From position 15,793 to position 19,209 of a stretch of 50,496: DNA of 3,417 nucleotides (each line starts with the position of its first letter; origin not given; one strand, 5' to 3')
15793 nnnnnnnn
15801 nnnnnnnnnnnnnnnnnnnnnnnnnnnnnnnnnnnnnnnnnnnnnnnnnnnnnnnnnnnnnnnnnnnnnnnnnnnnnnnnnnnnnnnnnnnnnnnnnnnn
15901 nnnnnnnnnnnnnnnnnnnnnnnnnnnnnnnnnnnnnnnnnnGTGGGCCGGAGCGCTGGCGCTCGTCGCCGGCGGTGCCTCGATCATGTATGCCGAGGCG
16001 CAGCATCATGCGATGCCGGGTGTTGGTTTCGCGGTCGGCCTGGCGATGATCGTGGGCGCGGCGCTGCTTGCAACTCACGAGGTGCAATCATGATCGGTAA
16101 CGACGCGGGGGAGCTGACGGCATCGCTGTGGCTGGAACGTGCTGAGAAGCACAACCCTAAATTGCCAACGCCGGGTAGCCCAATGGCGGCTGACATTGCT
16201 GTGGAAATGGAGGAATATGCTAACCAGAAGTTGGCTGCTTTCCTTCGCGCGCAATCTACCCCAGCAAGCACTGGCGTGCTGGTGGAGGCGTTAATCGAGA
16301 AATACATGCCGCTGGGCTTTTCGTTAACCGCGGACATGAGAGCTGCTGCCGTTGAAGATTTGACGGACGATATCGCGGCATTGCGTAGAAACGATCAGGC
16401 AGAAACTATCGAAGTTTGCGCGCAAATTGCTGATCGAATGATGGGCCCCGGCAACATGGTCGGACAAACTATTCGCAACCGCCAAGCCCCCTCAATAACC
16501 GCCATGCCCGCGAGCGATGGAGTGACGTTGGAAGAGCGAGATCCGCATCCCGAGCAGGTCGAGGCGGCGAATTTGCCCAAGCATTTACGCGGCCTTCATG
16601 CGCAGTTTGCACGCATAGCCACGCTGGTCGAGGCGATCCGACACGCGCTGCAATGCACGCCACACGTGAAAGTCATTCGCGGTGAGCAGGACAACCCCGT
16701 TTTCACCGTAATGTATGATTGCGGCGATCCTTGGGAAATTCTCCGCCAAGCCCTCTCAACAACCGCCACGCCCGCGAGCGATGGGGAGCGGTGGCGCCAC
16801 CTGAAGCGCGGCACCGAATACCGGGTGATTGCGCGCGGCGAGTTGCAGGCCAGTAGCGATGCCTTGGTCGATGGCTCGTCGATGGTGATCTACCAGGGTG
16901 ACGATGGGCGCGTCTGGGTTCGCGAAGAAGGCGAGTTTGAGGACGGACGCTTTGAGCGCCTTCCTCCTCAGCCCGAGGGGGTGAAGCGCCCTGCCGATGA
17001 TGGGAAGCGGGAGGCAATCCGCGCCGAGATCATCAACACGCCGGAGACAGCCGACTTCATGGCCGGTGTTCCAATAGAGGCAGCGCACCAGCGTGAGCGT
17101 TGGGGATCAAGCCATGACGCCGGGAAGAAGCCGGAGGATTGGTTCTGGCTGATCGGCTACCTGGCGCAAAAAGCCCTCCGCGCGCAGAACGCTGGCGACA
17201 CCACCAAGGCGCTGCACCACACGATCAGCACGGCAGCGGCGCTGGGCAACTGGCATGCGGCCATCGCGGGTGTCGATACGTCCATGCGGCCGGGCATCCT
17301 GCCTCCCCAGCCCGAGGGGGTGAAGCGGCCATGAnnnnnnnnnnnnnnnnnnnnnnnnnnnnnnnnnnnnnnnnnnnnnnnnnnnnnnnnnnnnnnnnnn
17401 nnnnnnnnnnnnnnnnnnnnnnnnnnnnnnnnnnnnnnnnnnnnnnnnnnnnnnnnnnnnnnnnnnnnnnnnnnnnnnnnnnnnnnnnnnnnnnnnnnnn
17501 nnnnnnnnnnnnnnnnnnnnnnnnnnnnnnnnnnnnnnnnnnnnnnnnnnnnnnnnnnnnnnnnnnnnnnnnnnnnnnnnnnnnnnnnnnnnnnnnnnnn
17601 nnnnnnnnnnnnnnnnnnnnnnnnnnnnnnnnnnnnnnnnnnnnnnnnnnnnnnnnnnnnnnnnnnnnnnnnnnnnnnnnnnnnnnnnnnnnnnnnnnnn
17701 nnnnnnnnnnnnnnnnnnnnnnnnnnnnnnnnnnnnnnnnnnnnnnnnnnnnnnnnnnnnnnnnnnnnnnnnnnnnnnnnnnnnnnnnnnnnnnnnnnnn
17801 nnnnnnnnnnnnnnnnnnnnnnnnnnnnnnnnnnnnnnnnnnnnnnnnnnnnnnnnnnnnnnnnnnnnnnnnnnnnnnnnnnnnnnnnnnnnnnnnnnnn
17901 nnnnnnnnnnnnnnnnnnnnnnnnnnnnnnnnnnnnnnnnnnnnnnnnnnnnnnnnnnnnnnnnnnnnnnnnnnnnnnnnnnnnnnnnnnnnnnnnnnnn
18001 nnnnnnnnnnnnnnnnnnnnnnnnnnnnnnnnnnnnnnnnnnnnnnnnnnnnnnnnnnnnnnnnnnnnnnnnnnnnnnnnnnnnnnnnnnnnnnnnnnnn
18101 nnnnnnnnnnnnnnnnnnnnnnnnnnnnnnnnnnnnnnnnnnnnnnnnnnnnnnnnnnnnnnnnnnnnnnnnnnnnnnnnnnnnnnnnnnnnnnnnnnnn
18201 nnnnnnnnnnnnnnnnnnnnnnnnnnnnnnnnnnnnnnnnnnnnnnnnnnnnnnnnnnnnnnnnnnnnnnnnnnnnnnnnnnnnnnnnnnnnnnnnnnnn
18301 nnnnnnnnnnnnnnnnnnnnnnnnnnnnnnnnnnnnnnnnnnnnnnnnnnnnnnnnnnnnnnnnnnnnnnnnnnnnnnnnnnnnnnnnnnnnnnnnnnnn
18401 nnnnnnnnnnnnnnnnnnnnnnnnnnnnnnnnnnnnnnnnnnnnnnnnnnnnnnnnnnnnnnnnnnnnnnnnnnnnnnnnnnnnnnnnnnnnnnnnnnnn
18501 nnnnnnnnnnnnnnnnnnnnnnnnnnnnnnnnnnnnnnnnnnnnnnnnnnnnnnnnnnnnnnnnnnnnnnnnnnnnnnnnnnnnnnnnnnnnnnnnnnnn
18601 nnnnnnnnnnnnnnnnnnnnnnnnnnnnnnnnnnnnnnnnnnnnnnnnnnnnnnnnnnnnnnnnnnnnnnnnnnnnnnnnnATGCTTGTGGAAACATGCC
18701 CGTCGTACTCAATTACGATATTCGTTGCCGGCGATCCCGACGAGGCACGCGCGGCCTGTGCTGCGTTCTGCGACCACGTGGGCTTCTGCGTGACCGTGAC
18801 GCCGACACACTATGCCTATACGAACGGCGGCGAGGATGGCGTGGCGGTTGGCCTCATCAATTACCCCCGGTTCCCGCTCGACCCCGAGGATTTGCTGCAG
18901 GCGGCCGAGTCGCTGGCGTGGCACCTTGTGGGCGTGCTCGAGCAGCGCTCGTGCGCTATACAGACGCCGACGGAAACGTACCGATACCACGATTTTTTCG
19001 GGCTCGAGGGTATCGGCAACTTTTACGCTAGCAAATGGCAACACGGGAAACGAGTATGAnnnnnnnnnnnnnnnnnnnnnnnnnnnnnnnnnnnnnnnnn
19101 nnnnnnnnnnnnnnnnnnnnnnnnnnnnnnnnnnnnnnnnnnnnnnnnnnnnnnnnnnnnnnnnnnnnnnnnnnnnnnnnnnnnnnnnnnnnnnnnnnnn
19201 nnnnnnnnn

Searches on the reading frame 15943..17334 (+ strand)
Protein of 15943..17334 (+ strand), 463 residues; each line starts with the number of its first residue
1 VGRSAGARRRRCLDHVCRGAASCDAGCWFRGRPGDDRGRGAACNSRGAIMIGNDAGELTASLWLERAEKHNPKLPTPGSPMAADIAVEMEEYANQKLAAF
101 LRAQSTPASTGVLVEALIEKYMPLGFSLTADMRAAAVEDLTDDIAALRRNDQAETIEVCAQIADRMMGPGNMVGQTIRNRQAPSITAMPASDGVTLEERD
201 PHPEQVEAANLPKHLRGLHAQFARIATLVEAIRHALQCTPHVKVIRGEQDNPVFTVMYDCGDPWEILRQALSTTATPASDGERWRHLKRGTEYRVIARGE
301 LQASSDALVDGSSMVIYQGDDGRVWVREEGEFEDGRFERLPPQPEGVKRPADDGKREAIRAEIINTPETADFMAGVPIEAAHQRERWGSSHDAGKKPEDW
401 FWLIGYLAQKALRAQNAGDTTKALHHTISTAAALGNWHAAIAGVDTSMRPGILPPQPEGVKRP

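Call 10: search_protein_families(library=phrogs, proteins=[window:15943-17334:+], max_evalue=0.001)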
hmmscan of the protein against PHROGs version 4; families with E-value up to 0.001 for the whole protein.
window:15943-17334:+ (463 aa): 2 families
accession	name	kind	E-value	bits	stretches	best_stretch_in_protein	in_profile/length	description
phrog_25267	-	unknown function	1.5e-31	110.9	1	362-444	312-393/421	-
phrog_12083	-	unknown function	9e-08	33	1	282-339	136-192/195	-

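Call 11: search_protein_families(library=pfam, proteins=[window:15943-17334:+], max_evalue=0.01)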
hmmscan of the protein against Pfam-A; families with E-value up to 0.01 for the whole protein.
window:15943-17334:+ (463 aa): 0 families

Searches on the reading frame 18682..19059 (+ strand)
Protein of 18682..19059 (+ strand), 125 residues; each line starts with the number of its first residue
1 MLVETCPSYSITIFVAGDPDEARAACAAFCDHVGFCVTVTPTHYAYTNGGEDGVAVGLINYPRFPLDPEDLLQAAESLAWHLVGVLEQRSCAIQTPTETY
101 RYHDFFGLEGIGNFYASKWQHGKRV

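Call 52: search_protein_families(library=phrogs, proteins=[window:18682-19059:+], max_evalue=0.0001)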
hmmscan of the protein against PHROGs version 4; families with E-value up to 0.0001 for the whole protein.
window:18682-19059:+ (125 aa): 1 family
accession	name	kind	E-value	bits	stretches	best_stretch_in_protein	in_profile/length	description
phrog_4848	-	unknown function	9.7e-32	110.2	1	3-103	11-111/119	-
